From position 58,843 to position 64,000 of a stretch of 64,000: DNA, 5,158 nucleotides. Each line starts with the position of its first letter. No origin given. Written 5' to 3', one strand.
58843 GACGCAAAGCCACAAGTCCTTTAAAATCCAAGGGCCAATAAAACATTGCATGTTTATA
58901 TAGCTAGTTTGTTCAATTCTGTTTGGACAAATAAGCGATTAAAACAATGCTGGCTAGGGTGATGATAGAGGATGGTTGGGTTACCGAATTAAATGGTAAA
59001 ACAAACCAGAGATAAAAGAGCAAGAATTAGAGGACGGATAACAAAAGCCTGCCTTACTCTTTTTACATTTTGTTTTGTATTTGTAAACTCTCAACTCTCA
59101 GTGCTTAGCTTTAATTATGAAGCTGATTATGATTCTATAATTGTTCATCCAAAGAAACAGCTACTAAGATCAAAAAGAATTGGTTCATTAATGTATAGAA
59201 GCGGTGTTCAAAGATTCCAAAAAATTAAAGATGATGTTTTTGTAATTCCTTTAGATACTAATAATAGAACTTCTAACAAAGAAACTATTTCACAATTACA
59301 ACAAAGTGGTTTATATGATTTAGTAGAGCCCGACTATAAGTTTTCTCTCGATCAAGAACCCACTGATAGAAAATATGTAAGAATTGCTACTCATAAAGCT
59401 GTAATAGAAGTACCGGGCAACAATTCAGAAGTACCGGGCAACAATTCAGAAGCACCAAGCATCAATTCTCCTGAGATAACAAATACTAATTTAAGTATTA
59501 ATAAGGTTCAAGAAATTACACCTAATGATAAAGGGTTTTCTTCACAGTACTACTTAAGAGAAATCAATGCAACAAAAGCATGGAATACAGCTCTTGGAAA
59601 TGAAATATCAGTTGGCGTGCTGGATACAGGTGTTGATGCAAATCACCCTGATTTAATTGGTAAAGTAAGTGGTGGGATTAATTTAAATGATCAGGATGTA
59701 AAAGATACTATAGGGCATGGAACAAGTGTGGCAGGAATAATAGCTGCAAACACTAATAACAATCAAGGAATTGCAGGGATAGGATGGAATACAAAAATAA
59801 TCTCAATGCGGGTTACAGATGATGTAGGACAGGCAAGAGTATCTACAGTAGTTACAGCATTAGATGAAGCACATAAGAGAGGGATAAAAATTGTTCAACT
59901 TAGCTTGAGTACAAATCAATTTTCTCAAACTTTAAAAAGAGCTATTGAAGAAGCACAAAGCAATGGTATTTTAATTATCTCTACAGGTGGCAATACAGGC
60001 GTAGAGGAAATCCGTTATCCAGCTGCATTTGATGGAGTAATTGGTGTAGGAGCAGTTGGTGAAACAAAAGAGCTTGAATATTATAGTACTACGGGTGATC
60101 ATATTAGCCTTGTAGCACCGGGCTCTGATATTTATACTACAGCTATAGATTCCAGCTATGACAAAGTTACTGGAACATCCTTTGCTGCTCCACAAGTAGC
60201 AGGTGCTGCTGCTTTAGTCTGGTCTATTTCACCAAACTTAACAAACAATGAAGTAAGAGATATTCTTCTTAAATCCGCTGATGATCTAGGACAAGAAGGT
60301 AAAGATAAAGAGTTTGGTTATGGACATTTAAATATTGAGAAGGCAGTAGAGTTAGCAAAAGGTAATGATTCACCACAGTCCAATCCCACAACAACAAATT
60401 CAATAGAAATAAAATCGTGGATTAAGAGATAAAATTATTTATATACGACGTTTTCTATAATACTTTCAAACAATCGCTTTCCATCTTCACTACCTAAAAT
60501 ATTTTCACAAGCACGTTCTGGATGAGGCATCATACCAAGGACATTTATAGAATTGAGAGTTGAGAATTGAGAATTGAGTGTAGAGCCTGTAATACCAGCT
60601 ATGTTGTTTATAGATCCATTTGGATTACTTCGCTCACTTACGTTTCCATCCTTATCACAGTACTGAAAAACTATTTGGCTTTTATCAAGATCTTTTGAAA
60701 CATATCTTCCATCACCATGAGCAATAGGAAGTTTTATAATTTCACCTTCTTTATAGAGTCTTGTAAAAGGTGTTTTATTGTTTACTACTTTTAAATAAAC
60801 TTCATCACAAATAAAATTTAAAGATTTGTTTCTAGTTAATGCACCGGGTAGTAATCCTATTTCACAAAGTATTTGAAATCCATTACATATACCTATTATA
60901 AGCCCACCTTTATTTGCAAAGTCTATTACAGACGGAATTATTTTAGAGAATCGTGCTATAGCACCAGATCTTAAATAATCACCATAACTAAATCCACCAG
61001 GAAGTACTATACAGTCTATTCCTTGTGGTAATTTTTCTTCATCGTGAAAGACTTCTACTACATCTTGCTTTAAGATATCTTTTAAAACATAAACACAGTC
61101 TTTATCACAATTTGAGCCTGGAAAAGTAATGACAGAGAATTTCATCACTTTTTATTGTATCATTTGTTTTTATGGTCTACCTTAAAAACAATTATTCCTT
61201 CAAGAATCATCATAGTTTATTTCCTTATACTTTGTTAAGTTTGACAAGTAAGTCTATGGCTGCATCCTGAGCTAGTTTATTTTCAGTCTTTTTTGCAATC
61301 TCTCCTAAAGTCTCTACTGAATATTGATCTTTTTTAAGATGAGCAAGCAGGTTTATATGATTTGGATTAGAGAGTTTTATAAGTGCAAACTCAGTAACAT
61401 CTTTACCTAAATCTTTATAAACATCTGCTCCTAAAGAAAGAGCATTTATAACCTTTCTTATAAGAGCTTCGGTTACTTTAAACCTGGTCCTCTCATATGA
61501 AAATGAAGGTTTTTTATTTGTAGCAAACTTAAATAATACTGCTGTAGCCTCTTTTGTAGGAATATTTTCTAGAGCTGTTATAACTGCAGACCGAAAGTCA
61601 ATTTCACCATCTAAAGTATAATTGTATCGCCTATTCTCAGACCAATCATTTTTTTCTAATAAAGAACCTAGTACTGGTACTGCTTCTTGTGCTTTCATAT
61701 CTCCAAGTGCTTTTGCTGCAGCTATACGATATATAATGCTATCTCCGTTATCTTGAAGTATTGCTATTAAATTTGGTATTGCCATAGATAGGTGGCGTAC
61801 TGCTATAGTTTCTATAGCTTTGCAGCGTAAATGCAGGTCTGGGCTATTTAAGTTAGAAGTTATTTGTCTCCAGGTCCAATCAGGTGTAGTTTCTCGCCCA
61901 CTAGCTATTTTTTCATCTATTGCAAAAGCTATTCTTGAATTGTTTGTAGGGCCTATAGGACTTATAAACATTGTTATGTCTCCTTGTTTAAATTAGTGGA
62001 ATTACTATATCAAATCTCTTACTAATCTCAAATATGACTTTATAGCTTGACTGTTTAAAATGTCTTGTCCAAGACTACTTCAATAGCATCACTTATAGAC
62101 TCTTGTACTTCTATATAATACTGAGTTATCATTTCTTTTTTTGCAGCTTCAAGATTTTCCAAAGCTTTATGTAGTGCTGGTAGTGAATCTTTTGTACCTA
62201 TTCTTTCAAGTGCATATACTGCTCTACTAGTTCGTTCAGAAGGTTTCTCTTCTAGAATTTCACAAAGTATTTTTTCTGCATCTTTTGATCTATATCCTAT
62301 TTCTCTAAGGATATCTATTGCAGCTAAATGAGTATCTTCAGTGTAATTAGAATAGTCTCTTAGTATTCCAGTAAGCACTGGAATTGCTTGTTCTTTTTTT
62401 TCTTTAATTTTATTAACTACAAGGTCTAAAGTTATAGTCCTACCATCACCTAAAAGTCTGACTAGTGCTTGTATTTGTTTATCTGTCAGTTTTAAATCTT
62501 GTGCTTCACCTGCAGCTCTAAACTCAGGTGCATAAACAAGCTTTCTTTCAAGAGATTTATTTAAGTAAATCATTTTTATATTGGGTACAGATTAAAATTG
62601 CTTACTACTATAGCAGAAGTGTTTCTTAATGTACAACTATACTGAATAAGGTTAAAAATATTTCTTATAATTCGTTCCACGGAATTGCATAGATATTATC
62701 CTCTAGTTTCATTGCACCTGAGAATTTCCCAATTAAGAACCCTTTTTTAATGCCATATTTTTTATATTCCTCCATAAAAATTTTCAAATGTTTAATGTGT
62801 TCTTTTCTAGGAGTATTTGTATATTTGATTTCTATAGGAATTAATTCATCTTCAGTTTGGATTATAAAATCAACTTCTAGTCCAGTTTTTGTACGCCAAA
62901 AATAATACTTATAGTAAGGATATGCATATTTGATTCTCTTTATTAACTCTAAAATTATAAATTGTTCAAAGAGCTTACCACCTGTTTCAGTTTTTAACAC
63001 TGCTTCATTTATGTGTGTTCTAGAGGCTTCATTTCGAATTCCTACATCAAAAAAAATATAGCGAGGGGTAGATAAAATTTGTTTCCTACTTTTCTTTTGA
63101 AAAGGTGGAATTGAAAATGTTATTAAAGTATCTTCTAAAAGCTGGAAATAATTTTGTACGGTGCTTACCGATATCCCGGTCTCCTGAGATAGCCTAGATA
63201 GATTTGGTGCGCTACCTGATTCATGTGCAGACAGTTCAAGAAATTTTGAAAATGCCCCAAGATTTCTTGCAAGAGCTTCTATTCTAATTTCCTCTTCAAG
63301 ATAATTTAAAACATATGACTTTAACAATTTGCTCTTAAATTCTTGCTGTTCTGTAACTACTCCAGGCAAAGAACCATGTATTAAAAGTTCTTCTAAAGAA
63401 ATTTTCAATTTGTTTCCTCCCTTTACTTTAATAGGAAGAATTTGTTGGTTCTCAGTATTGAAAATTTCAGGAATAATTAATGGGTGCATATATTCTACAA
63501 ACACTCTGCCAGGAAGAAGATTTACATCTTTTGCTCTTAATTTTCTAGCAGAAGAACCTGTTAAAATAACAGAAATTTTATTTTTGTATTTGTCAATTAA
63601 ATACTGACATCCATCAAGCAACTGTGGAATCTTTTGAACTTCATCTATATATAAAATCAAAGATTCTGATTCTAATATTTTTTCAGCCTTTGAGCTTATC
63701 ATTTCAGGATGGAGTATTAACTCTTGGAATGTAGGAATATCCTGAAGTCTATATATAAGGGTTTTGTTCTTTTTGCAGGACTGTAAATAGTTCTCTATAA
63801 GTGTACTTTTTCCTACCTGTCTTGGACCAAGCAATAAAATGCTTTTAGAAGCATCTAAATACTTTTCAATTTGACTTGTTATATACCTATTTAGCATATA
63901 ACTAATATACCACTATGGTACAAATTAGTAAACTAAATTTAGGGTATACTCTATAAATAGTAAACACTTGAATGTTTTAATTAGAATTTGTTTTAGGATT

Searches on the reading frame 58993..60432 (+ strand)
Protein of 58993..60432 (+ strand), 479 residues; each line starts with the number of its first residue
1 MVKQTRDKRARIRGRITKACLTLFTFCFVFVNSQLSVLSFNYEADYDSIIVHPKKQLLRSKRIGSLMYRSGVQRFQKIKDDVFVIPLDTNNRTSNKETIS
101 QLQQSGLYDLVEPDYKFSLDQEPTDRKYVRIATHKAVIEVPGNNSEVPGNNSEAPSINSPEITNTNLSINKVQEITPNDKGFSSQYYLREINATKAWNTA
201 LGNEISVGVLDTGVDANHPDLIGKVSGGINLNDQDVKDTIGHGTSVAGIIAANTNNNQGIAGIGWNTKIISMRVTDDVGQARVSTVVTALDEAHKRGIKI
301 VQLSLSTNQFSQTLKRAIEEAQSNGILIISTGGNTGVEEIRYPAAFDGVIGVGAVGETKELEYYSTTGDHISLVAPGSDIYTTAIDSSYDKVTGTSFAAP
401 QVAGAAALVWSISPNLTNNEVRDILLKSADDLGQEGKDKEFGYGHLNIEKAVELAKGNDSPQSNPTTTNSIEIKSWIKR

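Call 63: search_protein_families(library=pfam, proteins=[window:58993-60432:+], max_evalue=0.001)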
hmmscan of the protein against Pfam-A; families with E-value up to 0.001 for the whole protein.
window:58993-60432:+ (479 aa): 1 family
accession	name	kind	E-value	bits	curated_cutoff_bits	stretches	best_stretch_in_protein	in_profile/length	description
PF00082.27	Peptidase_S8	-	2.6e-52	178.4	21.8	1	202-444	1-288/288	Subtilase family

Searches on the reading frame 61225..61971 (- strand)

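Call 63: search_protein_families(library=pfam, proteins=[window:61225-61971:-], max_evalue=0.001)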
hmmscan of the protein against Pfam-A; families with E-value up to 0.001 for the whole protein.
window:61225-61971:- (248 aa): 3 families
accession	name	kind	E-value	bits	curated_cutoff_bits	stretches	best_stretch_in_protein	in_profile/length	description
PF13646.12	HEAT_2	-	1.3e-15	57.9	27.7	1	39-114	6-80/88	HEAT repeats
PF03130.22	HEAT_PBS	-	1.7e-07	31.5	20.9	1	82-106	2-26/27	PBS lyase HEAT-like repeat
PF13513.12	HEAT_EZ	-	0.00082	20.3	27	0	60-90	25-53/55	HEAT-like repeat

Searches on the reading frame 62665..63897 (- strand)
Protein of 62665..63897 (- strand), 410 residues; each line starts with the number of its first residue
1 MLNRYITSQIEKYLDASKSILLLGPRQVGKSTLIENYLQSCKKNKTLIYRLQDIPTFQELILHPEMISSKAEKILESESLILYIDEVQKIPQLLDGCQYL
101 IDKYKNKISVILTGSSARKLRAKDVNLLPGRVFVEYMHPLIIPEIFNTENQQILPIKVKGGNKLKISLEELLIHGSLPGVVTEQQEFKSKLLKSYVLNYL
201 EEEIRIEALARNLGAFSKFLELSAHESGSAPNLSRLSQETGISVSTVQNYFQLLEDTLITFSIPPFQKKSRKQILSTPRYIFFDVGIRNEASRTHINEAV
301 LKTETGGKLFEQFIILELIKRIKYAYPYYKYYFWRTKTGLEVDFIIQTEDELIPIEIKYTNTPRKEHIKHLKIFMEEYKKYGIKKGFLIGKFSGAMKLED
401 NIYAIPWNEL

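Call 63: search_protein_families(library=pfam, proteins=[window:62665-63897:-], max_evalue=0.001)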
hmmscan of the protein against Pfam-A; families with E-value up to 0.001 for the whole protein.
window:62665-63897:- (410 aa): 3 families
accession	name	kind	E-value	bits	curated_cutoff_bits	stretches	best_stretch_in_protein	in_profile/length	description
PF13635.12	DUF4143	-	7.2e-36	123.8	28.1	1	205-359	5-159/160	Domain of unknown function (DUF4143)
PF13173.12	AAA_14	-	5.9e-22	78.5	27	1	18-145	3-128/129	AAA domain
PF13401.12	AAA_22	-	0.00013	22.7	27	0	18-50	6-40/130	AAA domain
